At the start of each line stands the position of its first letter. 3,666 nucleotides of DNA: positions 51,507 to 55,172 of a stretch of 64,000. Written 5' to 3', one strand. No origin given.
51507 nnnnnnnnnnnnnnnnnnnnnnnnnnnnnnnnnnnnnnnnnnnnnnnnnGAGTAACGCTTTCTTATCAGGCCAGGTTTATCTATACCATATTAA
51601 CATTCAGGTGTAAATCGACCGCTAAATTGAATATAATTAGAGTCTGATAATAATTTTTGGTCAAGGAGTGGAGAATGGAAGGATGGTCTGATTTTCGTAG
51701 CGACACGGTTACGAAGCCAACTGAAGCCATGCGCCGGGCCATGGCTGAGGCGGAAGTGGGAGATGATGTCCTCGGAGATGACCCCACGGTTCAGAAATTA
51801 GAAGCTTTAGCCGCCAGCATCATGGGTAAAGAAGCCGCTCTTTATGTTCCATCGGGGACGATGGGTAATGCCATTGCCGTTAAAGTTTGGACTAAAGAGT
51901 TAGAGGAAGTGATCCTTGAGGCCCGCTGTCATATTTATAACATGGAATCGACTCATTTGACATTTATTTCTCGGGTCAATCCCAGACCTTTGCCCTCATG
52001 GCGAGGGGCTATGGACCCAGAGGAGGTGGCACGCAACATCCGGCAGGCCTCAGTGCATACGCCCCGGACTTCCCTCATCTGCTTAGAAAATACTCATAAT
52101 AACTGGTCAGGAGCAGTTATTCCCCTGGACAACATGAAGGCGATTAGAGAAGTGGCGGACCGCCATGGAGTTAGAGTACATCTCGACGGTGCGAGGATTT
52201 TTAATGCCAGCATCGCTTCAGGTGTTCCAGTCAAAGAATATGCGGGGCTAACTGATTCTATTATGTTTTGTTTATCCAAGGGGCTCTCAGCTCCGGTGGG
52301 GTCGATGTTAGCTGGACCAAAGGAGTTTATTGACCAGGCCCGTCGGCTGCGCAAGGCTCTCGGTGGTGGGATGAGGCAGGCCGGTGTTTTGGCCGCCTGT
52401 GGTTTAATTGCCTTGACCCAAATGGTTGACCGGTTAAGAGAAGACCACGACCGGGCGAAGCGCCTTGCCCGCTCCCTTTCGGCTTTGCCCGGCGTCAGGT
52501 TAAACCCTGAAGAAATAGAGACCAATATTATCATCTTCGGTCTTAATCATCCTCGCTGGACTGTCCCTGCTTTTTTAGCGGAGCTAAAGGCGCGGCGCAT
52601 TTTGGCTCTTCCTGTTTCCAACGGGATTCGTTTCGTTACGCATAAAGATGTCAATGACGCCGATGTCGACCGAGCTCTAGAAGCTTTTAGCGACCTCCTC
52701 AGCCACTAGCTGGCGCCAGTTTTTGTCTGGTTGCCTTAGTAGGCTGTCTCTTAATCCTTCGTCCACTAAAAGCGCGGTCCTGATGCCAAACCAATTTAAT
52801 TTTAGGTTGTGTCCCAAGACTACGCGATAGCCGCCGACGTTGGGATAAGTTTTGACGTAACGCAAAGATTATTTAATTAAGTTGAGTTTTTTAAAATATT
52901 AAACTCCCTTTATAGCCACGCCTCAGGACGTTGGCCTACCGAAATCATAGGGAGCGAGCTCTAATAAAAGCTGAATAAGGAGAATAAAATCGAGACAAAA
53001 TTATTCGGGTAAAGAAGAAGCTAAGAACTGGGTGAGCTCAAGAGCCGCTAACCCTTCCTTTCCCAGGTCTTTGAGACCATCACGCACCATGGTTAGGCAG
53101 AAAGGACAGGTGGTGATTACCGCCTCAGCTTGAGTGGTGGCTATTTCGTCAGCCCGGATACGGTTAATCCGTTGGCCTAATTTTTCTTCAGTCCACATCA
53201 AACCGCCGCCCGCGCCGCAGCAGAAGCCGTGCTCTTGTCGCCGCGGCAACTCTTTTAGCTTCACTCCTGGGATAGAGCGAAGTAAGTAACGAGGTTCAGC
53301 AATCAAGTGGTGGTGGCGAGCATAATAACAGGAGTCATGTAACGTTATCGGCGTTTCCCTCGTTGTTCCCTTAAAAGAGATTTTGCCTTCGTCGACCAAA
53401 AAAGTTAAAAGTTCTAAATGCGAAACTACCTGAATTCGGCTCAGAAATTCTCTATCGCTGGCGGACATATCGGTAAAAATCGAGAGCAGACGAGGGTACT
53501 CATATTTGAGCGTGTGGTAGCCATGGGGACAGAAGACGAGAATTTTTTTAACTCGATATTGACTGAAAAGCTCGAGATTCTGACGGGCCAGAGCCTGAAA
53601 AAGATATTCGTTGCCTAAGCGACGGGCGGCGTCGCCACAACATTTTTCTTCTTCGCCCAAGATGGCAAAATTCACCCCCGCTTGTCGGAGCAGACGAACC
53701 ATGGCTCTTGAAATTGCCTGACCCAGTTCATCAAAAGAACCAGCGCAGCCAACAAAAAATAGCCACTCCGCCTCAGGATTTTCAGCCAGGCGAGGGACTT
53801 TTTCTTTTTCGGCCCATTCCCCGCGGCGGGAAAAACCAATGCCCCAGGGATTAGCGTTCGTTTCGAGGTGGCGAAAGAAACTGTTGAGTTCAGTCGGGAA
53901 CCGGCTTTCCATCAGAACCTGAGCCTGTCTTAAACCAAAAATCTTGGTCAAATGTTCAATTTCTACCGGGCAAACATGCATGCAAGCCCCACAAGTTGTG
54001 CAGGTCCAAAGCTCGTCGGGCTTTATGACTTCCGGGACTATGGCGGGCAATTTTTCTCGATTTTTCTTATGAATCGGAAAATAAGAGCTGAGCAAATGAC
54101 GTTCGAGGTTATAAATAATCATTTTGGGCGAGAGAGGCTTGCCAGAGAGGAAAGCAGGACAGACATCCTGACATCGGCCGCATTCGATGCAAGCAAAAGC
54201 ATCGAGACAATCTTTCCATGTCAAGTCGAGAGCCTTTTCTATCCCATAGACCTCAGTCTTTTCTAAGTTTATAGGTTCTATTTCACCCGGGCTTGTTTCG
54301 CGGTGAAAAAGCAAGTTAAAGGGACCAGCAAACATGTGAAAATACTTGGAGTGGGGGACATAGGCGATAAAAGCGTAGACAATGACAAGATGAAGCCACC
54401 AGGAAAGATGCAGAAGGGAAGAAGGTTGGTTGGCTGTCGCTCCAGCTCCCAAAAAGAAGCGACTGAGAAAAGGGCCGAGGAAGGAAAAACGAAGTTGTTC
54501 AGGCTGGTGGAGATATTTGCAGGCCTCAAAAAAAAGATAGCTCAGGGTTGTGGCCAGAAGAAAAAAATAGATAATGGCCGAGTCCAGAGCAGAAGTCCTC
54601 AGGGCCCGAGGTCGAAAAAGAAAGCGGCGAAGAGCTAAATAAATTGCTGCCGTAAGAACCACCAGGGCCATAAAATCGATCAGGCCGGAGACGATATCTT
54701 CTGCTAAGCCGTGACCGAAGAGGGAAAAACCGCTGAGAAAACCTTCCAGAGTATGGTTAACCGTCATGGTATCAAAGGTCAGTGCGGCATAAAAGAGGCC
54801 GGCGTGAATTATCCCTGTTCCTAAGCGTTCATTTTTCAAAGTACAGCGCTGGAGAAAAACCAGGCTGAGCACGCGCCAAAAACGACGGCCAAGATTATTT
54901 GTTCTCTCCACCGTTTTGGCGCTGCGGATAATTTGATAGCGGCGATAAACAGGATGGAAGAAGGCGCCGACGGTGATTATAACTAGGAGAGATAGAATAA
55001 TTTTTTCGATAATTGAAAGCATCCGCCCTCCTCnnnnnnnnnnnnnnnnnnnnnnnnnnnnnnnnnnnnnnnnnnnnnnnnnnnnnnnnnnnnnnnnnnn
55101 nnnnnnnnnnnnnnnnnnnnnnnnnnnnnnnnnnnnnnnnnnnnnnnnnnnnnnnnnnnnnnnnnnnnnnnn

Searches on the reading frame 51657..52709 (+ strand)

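Call 9: search_protein_families(library=pfam, proteins=[window:51657-52709:+], max_evalue=0.001)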
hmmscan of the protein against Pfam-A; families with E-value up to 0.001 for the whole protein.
window:51657-52709:+ (350 aa): 3 families
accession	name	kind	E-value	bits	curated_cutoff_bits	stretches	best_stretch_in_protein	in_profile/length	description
PF01212.27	Beta_elim_lyase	-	1.5e-105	353.1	27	1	12-293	1-284/288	Beta-eliminating lyase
PF00155.27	Aminotran_1_2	-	2.3e-08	34.1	19.7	1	15-343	13-360/361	Aminotransferase class I and II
PF01041.23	DegT_DnrJ_EryC1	-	1.3e-05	25.1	19.8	0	41-184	22-152/360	DegT/DnrJ/EryC1/StrS aminotransferase family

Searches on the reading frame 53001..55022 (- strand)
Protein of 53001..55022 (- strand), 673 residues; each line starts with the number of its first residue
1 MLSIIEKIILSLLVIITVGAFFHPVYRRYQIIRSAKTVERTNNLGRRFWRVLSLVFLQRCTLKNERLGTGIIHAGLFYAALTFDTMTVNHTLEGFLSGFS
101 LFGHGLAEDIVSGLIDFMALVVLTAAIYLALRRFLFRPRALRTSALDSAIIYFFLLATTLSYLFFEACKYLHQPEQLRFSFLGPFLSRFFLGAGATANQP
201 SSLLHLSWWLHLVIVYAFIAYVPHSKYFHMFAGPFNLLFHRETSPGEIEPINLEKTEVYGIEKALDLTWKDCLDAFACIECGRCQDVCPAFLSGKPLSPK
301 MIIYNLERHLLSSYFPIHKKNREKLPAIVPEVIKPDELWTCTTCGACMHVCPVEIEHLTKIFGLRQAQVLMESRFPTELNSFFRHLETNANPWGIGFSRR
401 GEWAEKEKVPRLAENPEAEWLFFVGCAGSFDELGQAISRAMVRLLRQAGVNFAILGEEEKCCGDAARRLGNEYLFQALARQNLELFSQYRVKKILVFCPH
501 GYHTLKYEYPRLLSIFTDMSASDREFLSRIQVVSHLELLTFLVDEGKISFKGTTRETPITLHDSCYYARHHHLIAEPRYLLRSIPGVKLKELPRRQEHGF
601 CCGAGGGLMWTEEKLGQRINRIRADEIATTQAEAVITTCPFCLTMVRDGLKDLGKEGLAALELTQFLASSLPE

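Call 9: search_protein_families(library=pfam, proteins=[window:53001-55022:-], max_evalue=0.001)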
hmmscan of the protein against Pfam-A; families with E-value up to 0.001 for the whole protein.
window:53001-55022:- (673 aa): 12 families
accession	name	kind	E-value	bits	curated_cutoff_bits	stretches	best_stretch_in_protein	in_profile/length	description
PF02754.22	CCG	-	1.3e-33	115.4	20.6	2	559-646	1-84/85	Cysteine-rich domain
PF13183.11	Fer4_8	-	1.7e-10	41.7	27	1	277-355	4-68/68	4Fe-4S dicluster domain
PF13237.11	Fer4_10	-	2.9e-10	40.3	25.5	1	273-352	4-53/53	4Fe-4S dicluster domain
PF13187.11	Fer4_9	-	3e-10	40.4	27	1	277-354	1-50/52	4Fe-4S dicluster domain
PF12797.12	Fer4_2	-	2.3e-07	30.8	24.5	0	269-290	1-22/22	4Fe-4S binding domain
PF13534.11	Fer4_17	-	2.7e-07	31.5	22.2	1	277-355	1-60/61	4Fe-4S dicluster domain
PF12838.12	Fer4_7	-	1.6e-06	28.9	27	1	278-355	2-52/52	4Fe-4S dicluster domain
PF13484.11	Fer4_16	-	9.4e-06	26.8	30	1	278-353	2-65/66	4Fe-4S double cluster binding domain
PF00037.32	Fer4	-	9.4e-06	25.7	21.1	0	277-289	7-19/24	4Fe-4S binding domain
PF17179.9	Fer4_22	-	2.4e-05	25.5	27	0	268-290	71-93/95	4Fe-4S dicluster domain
PF25160.1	LdpA_Fe-S-bd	-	0.00028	21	27.6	0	277-290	27-40/49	LdpA Fe-S cluster-binding domain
PF02665.19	Nitrate_red_gam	-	0.00067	19.8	22.9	0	117-240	93-209/217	Nitrate reductase gamma subunit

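Call 70: search_protein_families(library=ncbifam, proteins=[window:53001-55022:-], max_evalue=0.00001)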
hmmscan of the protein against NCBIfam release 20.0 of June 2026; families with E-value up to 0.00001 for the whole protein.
window:53001-55022:- (673 aa): 17 families
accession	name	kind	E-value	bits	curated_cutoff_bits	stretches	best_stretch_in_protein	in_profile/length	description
NF004898.0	PRK06259.1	equivalog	1.2e-46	159.3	385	1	270-669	128-486/488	fumarate reductase (CoM/CoB) subunit TfrB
NF045670.1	quin_L_LdhH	equivalog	1.2e-37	129.5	800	1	409-653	458-692/706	L-lactate dehydrogenase (quinone) large subunit LdhH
NF008369.0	PRK11168.1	equivalog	2.2e-19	69.6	278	1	403-645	153-379/401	anaerobic glycerol-3-phosphate dehydrogenase subunit C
NF045724.1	ferredox_TmcB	equivalog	8.9e-19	67.3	735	1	443-648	209-406/430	electron transfer complex ferredoxin TmcB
NF045663.1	diclust_near_Sec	equivalog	6.1e-17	61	530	1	340-656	354-624/759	pyridine nucleotide-disulfide oxidoreductase/dicluster-binding protein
NF045711.1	sulf_resp_HmcF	equivalog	3.6e-16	59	750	1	529-648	306-427/457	sulfate respiration complex iron-sulfur protein HmcF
NF045796.1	DsrK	equivalog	3.7e-16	58.8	400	1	487-621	258-386/453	sulfate reduction electron transfer complex DsrMKJOP subunit DsrK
NF008434.0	PRK11274.1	equivalog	2.6e-08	33.2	333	1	417-648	167-390/409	glycolate oxidase subunit GlcF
NF009226.0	PRK12576.1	equivalog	5.1e-08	32.6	344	1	276-371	154-240/317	succinate dehydrogenase/fumarate reductase iron-sulfur subunit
TIGR03379.1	glycerol3P_GlpC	equivalog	5.6e-08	31.9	279.9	1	419-643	163-374/397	anaerobic glycerol-3-phosphate dehydrogenase subunit GlpC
TIGR00384.1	dhsB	subfamily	1.1e-07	31.6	88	1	276-361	140-218/222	succinate dehydrogenase and fumarate reductase iron-sulfur protein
NF004616.0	PRK05950.1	subfamily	1.2e-07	31.2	228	1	273-368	144-233/238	succinate dehydrogenase iron-sulfur subunit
TIGR03290.1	CoB_CoM_SS_C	equivalog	2.8e-06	27.4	160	0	278-367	4-74/144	CoB--CoM heterodisulfide reductase subunit C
NF041890.1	hdrC_Methbact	equivalog_domain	3.5e-06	26.7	270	0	331-359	64-92/192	ferredoxin:CoB-CoM heterodisulfide reductase subunit HdrC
TIGR00273.1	TIGR00273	equivalog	4.8e-06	25.7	444.8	0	339-369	343-373/432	LutB/LldF family L-lactate oxidation iron-sulfur protein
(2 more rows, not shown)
